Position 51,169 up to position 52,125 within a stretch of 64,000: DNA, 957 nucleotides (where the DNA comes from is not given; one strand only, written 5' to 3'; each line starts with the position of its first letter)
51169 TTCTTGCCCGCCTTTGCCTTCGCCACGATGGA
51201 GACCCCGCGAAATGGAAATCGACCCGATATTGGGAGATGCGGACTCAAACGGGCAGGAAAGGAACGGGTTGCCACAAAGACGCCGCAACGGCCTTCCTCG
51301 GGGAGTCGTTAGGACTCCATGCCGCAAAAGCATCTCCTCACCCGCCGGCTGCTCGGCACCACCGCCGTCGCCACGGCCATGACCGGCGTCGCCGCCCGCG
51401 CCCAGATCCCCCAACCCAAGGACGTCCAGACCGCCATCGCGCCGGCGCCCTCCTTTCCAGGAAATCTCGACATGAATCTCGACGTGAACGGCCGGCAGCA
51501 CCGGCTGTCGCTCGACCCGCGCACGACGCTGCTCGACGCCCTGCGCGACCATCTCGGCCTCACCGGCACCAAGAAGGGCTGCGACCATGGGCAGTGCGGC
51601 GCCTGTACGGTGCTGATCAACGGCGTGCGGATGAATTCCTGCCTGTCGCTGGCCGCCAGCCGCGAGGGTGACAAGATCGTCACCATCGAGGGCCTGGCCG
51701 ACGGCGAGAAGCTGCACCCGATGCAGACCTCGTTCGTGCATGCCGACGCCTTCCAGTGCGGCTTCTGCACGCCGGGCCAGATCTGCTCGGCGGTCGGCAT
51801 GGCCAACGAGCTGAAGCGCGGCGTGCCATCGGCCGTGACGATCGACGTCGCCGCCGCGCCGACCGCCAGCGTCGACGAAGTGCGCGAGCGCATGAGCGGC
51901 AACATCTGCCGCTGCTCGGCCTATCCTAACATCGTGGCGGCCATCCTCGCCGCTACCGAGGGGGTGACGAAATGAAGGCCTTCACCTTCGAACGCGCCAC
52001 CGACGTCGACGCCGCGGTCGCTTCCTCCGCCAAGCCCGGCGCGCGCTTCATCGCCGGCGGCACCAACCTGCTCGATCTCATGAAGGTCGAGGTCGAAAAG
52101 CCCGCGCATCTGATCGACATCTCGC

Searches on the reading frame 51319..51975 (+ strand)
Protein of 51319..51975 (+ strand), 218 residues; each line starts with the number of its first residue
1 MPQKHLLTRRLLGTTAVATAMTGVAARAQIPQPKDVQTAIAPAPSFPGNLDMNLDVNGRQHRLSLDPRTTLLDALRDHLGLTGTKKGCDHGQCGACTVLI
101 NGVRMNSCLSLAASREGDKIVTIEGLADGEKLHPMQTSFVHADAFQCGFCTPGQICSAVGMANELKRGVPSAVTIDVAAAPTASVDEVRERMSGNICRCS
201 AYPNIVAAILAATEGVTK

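Call 61: search_protein_families(library=pfam, max_evalue=0.001, proteins=[window:51319-51975:+])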
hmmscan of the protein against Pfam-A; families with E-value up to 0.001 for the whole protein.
window:51319-51975:+ (218 aa): 3 families
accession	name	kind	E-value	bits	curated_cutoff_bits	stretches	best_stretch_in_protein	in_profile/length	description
PF01799.25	Fer2_2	-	8.2e-27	93.6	30.3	1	122-209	1-74/75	[2Fe-2S] binding domain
PF00111.32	Fer2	-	2.1e-09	37.6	21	1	55-104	2-51/77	2Fe-2S iron-sulfur cluster binding domain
PF13085.11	Fer2_3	-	1.9e-06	28.3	27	1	85-139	49-93/107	2Fe-2S iron-sulfur cluster binding domain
